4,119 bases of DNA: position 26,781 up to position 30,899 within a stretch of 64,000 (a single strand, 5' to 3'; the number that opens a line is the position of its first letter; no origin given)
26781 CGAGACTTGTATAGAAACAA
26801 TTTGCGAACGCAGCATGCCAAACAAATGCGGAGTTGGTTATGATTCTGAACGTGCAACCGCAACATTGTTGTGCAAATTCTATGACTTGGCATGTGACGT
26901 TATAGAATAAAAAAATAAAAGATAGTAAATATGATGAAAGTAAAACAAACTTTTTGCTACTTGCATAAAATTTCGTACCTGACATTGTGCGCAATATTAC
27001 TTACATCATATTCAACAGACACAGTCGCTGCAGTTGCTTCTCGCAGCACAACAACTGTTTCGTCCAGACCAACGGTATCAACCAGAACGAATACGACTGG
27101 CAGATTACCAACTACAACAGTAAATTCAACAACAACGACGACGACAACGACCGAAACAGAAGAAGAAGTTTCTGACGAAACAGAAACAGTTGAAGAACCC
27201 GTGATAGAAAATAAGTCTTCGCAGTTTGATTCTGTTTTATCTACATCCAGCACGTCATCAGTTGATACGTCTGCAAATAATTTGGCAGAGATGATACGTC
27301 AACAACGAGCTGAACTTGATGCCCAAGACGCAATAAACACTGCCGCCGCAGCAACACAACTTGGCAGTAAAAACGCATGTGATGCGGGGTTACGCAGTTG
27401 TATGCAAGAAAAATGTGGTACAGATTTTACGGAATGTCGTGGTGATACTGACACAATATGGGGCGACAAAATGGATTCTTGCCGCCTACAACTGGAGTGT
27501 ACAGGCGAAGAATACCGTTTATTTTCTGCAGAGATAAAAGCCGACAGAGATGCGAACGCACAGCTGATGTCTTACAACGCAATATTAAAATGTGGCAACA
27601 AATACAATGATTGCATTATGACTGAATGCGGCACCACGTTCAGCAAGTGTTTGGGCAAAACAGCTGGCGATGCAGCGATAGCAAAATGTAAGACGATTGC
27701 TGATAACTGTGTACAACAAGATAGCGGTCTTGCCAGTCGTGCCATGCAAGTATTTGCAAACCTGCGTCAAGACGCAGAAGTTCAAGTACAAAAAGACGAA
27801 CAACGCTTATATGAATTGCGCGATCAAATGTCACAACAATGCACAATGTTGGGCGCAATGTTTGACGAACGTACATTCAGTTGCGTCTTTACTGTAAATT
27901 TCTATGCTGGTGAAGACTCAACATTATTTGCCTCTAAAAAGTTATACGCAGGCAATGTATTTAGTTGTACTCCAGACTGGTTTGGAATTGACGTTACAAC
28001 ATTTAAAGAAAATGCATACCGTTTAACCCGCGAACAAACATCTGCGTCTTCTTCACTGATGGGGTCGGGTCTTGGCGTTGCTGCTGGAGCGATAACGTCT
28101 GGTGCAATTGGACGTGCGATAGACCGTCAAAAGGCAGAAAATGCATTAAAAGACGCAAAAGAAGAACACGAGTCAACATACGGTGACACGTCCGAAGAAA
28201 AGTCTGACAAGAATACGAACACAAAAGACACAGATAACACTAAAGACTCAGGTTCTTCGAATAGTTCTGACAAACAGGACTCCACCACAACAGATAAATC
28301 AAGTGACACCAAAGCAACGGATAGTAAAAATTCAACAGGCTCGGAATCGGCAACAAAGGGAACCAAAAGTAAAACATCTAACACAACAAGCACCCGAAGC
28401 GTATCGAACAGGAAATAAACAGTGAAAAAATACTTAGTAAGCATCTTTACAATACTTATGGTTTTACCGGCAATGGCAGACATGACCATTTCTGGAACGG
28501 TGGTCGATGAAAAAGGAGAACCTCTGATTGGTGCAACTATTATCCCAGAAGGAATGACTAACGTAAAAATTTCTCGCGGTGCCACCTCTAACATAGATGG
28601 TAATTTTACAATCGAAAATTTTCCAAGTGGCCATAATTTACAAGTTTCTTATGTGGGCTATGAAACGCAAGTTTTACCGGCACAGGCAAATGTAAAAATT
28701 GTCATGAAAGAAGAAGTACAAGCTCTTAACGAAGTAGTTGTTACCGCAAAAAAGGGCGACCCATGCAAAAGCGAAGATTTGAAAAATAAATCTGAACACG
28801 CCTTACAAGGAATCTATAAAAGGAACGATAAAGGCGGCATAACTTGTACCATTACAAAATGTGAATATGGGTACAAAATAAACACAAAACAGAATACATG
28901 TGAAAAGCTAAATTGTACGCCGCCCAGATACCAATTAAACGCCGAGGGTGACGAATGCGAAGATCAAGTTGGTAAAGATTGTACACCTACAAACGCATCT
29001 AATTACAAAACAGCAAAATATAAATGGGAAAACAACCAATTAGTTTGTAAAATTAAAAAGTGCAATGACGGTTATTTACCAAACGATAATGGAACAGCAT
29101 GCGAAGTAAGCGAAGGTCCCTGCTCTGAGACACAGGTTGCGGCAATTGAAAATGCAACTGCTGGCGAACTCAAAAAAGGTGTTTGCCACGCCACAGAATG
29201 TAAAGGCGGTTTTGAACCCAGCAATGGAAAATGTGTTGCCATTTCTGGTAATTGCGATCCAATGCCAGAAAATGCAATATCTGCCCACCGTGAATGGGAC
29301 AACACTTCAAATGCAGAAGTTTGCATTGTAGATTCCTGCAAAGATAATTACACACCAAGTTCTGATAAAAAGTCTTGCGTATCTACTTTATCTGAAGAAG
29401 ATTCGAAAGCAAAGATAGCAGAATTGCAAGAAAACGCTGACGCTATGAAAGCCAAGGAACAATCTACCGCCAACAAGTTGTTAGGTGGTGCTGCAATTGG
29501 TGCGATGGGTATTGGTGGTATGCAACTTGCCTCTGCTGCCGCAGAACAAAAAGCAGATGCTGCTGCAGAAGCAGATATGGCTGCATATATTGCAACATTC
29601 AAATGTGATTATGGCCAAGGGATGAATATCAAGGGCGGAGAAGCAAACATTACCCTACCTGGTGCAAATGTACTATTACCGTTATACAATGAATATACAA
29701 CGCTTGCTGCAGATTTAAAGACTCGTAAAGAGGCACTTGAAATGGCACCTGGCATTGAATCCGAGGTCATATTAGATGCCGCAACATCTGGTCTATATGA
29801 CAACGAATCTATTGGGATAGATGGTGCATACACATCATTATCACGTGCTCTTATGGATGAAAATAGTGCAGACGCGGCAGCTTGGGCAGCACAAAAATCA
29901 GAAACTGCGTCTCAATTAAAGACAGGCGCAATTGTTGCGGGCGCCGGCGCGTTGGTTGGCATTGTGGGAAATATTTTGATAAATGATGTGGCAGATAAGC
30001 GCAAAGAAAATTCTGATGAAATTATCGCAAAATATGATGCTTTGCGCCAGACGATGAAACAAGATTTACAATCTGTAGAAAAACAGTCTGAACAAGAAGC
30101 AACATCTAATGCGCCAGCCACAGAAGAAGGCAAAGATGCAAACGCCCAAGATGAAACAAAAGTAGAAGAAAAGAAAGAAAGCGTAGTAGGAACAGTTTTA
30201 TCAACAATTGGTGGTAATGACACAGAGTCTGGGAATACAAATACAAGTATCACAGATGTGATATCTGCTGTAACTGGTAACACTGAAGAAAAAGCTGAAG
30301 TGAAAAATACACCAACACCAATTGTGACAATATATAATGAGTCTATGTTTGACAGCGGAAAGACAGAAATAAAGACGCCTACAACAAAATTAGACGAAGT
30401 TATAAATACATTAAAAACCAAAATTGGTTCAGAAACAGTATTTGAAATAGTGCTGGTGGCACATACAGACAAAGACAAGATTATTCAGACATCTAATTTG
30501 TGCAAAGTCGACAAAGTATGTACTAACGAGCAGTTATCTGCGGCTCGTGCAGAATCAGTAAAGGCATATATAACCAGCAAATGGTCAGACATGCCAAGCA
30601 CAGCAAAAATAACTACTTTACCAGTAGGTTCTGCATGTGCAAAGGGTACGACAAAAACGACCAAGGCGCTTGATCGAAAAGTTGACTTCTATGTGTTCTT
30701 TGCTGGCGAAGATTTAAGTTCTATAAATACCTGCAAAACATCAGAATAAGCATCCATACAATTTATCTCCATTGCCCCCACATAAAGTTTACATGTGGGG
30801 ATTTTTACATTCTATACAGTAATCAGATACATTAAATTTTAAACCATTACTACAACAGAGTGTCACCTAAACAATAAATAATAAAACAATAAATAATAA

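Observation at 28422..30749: Unusual domain architecture: CarboxypepD_reg-like head + Cys-repeat stalk + OmpA_C-like tail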

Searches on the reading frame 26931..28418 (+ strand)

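Call 3: search_protein_families(library=pfam, proteins=[window:26931-28418:+], max_evalue=1)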
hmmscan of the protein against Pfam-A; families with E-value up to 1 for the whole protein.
window:26931-28418:+ (495 aa): 0 families

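Call 4: search_protein_families(library=ncbifam, proteins=[window:26931-28418:+], max_evalue=1)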
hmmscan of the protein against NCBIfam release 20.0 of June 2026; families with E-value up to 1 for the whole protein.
window:26931-28418:+ (495 aa): 1 family
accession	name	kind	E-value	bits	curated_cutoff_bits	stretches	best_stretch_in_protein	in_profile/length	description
NF005560.0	PRK07233.1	equivalog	0.12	11.2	252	1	64-138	209-283/435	hypothetical protein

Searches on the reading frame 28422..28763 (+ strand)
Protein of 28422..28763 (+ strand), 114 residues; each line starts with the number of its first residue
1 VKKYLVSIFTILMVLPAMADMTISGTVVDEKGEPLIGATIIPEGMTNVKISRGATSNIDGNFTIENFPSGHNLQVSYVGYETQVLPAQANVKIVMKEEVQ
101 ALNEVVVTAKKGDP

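Call 61: find_homologous_proteins(query=window:28422-28763:+, max_evalue=0.00001)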
Query window:28422-28763:+ (114 aa): 12 proteins with E <= 0.00001 among 15 candidates.
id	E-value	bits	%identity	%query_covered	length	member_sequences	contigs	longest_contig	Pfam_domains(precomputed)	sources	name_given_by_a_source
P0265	4.8e-16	77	43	99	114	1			PF13715.13,PF13620.13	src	-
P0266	5.1e-12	64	43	96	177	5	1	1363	PF13715.13,PF13620.13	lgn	-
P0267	1.3e-11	62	42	92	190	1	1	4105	PF13715.13,PF13620.13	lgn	-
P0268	5.2e-11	60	46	81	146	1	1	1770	PF13715.13,PF13620.13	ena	-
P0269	5.3e-11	60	42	95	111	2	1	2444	PF13715.13,PF13620.13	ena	-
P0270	5.5e-11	60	46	81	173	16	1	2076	PF13715.13,PF07715.21,PF13620.13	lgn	-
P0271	9.6e-11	60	46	89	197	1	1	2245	PF13715.13,PF07715.21,PF13620.13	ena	-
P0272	1.7e-10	59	46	80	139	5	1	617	PF13715.13,PF13620.13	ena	-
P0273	4.3e-10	57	41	92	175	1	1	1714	PF13715.13,PF13620.13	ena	-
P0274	3.6e-8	51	42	77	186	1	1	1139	PF13715.13,PF15976.12,PF13620.13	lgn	-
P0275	9.7e-8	50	40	76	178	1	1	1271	PF13715.13,PF13620.13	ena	-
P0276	1.6e-7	49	37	99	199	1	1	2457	PF13715.13,PF07715.21,PF15976.12,PF13620.13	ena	-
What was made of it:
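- Tried and rejected: All were short fragments, three of them with a transporter plug (call 61).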

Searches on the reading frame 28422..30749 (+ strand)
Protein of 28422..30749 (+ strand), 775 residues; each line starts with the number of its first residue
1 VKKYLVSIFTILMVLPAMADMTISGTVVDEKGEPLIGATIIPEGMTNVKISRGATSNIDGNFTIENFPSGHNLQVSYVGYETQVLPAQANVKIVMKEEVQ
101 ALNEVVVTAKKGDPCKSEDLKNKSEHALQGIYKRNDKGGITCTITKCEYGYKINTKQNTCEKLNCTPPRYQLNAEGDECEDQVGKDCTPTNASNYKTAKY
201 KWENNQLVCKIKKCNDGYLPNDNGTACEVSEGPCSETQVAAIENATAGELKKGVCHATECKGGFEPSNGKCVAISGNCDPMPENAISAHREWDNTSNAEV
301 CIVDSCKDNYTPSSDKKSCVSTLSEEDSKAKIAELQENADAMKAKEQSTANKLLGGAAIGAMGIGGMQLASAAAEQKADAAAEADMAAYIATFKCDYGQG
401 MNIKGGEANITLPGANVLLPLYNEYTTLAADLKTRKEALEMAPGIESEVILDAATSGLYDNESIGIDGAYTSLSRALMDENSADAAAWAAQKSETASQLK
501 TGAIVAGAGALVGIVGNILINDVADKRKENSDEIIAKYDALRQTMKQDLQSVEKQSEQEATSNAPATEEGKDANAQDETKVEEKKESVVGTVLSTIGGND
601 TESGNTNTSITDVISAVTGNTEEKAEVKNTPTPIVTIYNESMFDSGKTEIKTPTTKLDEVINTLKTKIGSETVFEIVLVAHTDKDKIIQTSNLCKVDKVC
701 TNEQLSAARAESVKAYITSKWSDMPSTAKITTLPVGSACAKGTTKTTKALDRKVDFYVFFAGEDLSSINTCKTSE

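Call 3: search_protein_families(library=pfam, proteins=[window:28422-30749:+], max_evalue=1)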
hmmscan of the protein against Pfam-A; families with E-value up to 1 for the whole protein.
window:28422-30749:+ (775 aa): 6 families
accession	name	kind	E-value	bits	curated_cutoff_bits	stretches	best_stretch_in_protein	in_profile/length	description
PF13715.12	CarbopepD_reg_2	-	4.2e-16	59.2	32.2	1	23-107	1-88/88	CarboxypepD_reg-like domain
PF13620.12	CarboxypepD_reg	-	1.2e-11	45.2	32.3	1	22-86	1-65/82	Carboxypeptidase regulatory-like domain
PF21671.2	CPL1-like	-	7.1e-09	36.1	27.4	4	292-320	32-60/60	Protein CPL1-like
PF00691.25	OmpA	-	1.2e-05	26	27.2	1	642-732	1-76/98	OmpA family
PF18678.6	AOC_like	-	0.06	13.5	25.9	1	459-530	48-118/123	Allene oxide cyclase barrel like domain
PF15976.11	CooC_C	-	0.09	13.3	29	1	21-75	17-64/93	CS1-pili formation C-terminal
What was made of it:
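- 28479..28721 (+): SusC-type N-terminal extension (NTE) / CarboxypepD_reg-like Ig-like domain (res 20-100). PF13715 scores 59.2 bits over the full profile (call 3).
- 28755..29387 (+): Cys-rich beta-hairpin repeats (res 112-322): four full repeats plus one short module, 18 Cys, motif C-x(20-26)-C-x4-C-x2-G/N-Y/F-x(5-8)-C. PF21671 CPL1-like matches in four stretches, 36.1 bits against cutoff 27.4 (call 3).
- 30309..30746 (+): OmpA_C-like peptidoglycan-binding domain (res 630-775) with F643-D644, D683, N702, R709; 11-residue insertion with C694/C700; second Cys pair C739/C771. PF00691 scores 26.0 bits against cutoff 27.2 (call 3).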

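Call 4: search_protein_families(library=ncbifam, proteins=[window:28422-30749:+], max_evalue=1)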
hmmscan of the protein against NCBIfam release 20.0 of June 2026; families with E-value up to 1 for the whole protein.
window:28422-30749:+ (775 aa): 5 families
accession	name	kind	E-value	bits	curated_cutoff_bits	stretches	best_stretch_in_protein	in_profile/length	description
TIGR04056.1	OMP_RagA_SusC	subfamily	6.2e-26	91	368.25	1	22-109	2-85/981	SusC/RagA family TonB-linked outer membrane protein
TIGR03350.1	type_VI_ompA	equivalog_domain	2e-08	34.3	139.8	1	633-723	24-103/137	type VI secretion system protein TssL, long form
NF005195.1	PRK06667.1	equivalog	0.0022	17.8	300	1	634-757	117-234/241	flagellar motor protein MotB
NF006541.1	PRK09038.1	equivalog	0.0038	16.9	283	1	536-715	43-206/253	flagellar motor protein MotD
NF005382.1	PRK06925.1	equivalog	0.0043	17.3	264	1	624-721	99-186/225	flagellar motor protein MotS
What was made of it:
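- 28479..28721 (+): The first 85 positions of TIGR04056 match at E 6e-26 (call 4).
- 29382..30047 (+): Conserved, unannotated core (res 321-542): amphipathic helix, Gly/Ala-rich helix GA1, acidic head, Gly/Ala-rich helix GA2, start of the following helix. No Pfam or NCBIfam family covers it (calls 3, 4).
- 30309..30746 (+): The TssL-long OmpA domain matches at E 2e-8 (call 4).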

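Call 8: find_homologous_proteins(query=window:28422-30749:+)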
Query window:28422-30749:+ (775 aa): 882 proteins with E <= 0.001 among 8000 candidates; the best 120 are listed.
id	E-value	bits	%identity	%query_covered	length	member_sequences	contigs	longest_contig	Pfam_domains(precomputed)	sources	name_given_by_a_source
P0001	0.0e+0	1651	98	98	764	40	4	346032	PF13715.13,PF13620.13,PF21671.3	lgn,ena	-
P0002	0.0e+0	1563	93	98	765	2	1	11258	PF00691.26,PF13715.13,PF13620.13,PF21671.3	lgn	-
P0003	0.0e+0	1556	93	98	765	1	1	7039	PF00691.26,PF13715.13,PF13620.13,PF21671.3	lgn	-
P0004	0.0e+0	1552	93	98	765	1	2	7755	PF00691.26,PF13715.13,PF13620.13,PF21671.3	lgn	-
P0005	0.0e+0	1547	92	98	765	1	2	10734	PF00691.26,PF13715.13,PF13620.13,PF21671.3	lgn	-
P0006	0.0e+0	1546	92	98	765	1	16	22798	PF00691.26,PF13715.13,PF13620.13,PF21671.3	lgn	-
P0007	0.0e+0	1537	92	98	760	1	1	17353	PF00691.26,PF13715.13,PF13620.13,PF21671.3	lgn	-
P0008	0.0e+0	1451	89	98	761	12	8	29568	PF13715.13,PF13620.13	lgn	-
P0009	0.0e+0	1349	83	98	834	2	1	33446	PF13715.13,PF13620.13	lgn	-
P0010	0.0e+0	1043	66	98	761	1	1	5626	PF00691.26,PF13715.13,PF13620.13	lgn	-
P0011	2.1e-275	934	54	100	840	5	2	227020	PF00691.26,PF13715.13,PF13620.13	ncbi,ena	-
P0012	7.4e-267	905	57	100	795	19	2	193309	PF00691.26,PF13715.13,PF13620.13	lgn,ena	-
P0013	2.3e-264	897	57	100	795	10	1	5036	PF00691.26,PF13715.13,PF13620.13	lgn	-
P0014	7.1e-246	836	53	78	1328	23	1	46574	PF21671.3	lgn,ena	-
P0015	5.7e-244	830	89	58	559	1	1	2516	PF00691.26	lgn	-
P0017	1.1e-239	816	55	100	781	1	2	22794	PF00691.26,PF13715.13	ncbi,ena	-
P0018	7.6e-228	776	59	59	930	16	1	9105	PF00691.26,PF13715.13,PF13620.13,PF21671.3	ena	-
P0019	3.9e-222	758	61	59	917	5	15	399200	PF00691.26,PF13715.13,PF13620.13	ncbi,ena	-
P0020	8.5e-222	756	51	99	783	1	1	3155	PF13715.13,PF13620.13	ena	-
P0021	2.9e-221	755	51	99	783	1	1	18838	PF13715.13,PF13620.13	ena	-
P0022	3.1e-221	755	61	58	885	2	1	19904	PF00691.26,PF13715.13,PF13620.13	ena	-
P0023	1.6e-220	752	51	99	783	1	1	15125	PF13715.13,PF13620.13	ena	-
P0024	1.8e-220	752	51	99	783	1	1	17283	PF13715.13,PF13620.13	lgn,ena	-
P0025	3.5e-220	751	50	99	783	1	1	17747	PF13715.13,PF13620.13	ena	-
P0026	3.8e-220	751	50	99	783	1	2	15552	PF13715.13,PF13620.13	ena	-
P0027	5.1e-220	751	51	99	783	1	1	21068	PF13715.13,PF13620.13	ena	-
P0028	2.6e-217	742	49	100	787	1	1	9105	PF13715.13,PF13620.13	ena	-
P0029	4.6e-217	741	63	71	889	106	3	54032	PF00691.26,PF13715.13,PF13620.13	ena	-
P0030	1.1e-213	730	65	56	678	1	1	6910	PF13715.13,PF13620.13,PF21671.3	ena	-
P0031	7.9e-212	723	62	71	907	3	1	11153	PF00691.26,PF13715.13,PF13620.13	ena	-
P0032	8.3e-210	717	63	70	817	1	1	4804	PF00691.26,PF13715.13,PF13620.13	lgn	-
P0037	5.6e-203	694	60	74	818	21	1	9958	PF00691.26,PF13715.13,PF13620.13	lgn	-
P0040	3.3e-200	685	53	78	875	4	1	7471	PF21671.3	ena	-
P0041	6.1e-197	674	60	59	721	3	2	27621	PF13715.13,PF13620.13,PF21671.3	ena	-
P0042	2.5e-196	672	58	74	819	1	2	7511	PF00691.26,PF13715.13,PF13620.13,PF21671.3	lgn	-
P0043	3.0e-196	672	55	78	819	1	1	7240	PF00691.26,PF13715.13,PF13620.13,PF21671.3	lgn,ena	-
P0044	5.7e-196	671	58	74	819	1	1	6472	PF00691.26,PF13715.13,PF13620.13,PF21671.3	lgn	-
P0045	1.2e-195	670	62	67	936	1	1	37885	PF00691.26,PF13715.13,PF13620.13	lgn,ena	-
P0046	1.3e-195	670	58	74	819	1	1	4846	PF00691.26,PF12662.14,PF13715.13,PF13620.13,PF21671.3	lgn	-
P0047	2.2e-195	669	62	67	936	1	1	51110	PF00691.26,PF13715.13,PF13620.13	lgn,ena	-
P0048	2.4e-195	669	62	67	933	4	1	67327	PF00691.26,PF13715.13,PF13620.13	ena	-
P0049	2.4e-195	669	58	74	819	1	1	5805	PF00691.26,PF13715.13,PF13620.13,PF21671.3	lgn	-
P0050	3.5e-195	668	62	67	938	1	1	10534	PF00691.26,PF13715.13,PF13620.13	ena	-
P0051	4.3e-195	668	62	67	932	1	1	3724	PF00691.26,PF13715.13,PF13620.13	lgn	-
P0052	4.5e-195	668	62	67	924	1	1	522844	PF00691.26,PF13715.13,PF13620.13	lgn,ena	-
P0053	4.6e-195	668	62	67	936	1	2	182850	PF00691.26,PF13715.13,PF13620.13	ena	-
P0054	5.6e-195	668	57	74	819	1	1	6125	PF00691.26,PF13715.13,PF13620.13,PF21671.3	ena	-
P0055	6.1e-195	668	62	67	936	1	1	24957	PF00691.26,PF13715.13,PF13620.13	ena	-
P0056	1.2e-194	667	57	74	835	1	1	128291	PF00691.26,PF13715.13,PF13620.13,PF21671.3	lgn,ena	-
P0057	1.3e-194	667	62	55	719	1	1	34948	PF13715.13,PF21671.3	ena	-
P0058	1.5e-194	666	62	67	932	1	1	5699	PF00691.26,PF13715.13,PF13620.13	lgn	-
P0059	1.5e-194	666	62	67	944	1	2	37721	PF00691.26,PF13715.13,PF13620.13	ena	-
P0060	1.6e-194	666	62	67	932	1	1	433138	PF00691.26,PF13715.13,PF13620.13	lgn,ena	-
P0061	1.7e-194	666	61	67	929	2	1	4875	PF00691.26,PF13715.13,PF13620.13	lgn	-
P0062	2.0e-194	666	61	67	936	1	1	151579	PF00691.26,PF13715.13,PF13620.13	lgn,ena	-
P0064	8.7e-194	664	57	74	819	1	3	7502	PF00691.26,PF13715.13,PF13620.13,PF21671.3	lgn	-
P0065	8.9e-194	664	57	74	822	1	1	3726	PF00691.26,PF13715.13,PF13620.13,PF21671.3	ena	-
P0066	9.2e-194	664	57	74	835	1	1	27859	PF00691.26,PF13715.13,PF13620.13,PF21671.3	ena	-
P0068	1.2e-193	663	61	67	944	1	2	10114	PF00691.26,PF13715.13,PF13620.13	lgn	-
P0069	1.4e-193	663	57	74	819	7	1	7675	PF00691.26,PF13715.13,PF13620.13,PF21671.3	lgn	-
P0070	1.8e-193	663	57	74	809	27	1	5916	PF00691.26,PF13715.13,PF13620.13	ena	-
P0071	2.1e-193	663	57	74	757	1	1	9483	PF13715.13,PF13620.13,PF21671.3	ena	-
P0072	2.9e-193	662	57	74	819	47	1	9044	PF00691.26,PF13715.13,PF13620.13,PF21671.3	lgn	-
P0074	6.7e-193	661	57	74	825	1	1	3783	PF00691.26,PF13715.13,PF13620.13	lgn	-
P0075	7.1e-193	661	61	67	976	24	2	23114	PF00691.26,PF13715.13,PF13620.13,PF21671.3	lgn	-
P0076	8.1e-193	661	56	73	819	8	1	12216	PF00691.26,PF13715.13,PF13620.13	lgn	-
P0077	1.7e-192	660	48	97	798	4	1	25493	PF13715.13,PF13620.13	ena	-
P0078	2.7e-192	659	57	74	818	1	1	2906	PF00691.26,PF13715.13,PF13620.13,PF21671.3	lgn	-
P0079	5.5e-192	658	48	92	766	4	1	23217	PF00691.26,PF13715.13,PF13620.13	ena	-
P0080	2.7e-191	656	61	67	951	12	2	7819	PF00691.26,PF13715.13,PF13620.13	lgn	-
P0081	6.8e-191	654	49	82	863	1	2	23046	PF21671.3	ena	-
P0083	4.8e-190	651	49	82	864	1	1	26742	PF21671.3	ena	-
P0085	3.6e-189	649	47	92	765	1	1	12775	PF00691.26,PF13715.13,PF13620.13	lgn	-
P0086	1.1e-188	647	49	82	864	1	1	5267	PF21671.3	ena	-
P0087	3.5e-188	645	47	92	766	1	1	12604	PF00691.26,PF13715.13,PF13620.13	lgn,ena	-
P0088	1.7e-187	643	47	92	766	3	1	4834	PF00691.26,PF13715.13,PF13620.13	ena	-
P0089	3.3e-187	642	49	82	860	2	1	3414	PF21671.3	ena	-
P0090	3.6e-187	642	54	75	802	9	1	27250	PF00691.26,PF13715.13,PF13620.13,PF21671.3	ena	-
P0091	4.7e-187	642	46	99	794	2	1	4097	PF00691.26,PF13715.13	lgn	-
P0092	1.5e-185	637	57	71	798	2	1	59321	PF00691.26,PF13715.13,PF13620.13,PF21671.3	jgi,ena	-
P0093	3.8e-185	635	68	58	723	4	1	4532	PF00691.26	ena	-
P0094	4.3e-184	632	47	97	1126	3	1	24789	PF00691.26,PF13715.13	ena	-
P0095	7.3e-184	631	46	95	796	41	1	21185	PF00691.26,PF13715.13,PF13620.13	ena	-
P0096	5.4e-183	628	58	69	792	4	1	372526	PF00691.26,PF13715.13,PF13620.13,PF21671.3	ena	-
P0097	3.1e-177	609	55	70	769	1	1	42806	PF00691.26,PF13715.13,PF13620.13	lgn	-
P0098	2.3e-176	606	48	73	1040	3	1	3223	PF00691.26,PF13715.13,PF13620.13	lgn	-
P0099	2.4e-176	606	54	73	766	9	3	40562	PF00691.26,PF13715.13,PF13620.13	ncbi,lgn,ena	-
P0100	8.2e-176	604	53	74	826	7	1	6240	PF00691.26,PF13715.13,PF13620.13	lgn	-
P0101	1.1e-172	594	53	74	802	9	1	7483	PF00691.26,PF13715.13,PF13620.13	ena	-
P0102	2.5e-170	586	53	71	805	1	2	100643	PF00691.26,PF13715.13,PF13620.13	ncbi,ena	-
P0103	1.5e-169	584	53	73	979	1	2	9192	PF00691.26,PF13715.13,PF13620.13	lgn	-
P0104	2.2e-169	583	53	72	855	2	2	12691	PF00691.26,PF13715.13,PF13620.13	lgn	-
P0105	3.5e-169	583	45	93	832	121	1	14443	PF00691.26,PF13715.13,PF13620.13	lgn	-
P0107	4.6e-166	572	54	74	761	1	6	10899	PF00691.26,PF13715.13,PF13620.13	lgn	-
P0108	1.6e-165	570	53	68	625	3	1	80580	PF13715.13,PF13620.13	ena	-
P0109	3.2e-165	569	53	73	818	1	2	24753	PF00691.26,PF13715.13,PF13620.13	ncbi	-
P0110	9.8e-164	565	56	65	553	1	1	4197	PF13715.13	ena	-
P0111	1.5e-163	564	53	59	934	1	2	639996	PF00691.26,PF13715.13,PF13620.13,PF21671.3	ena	-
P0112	2.2e-163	563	51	74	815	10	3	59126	PF00691.26,PF13715.13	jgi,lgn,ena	-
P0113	3.5e-163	563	61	47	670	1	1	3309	PF13715.13,PF13620.13,PF21671.3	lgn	-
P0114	4.2e-163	562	52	71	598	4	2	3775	PF13715.13,PF13620.13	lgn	-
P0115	6.1e-162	559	53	74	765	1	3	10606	PF00691.26,PF13715.13,PF13620.13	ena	-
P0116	2.2e-161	557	61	49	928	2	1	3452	PF00691.26,PF13715.13,PF13620.13,PF21671.3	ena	-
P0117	3.0e-161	556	53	74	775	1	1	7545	PF00691.26,PF13715.13,PF13620.13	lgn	-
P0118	2.2e-160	553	52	74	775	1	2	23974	PF00691.26,PF13715.13,PF13620.13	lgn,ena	-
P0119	2.7e-159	550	44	99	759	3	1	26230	PF00691.26,PF13715.13,PF13620.13,PF21671.3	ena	-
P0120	3.2e-159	550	54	52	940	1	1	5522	PF00691.26,PF13715.13,PF13620.13,PF21671.3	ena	-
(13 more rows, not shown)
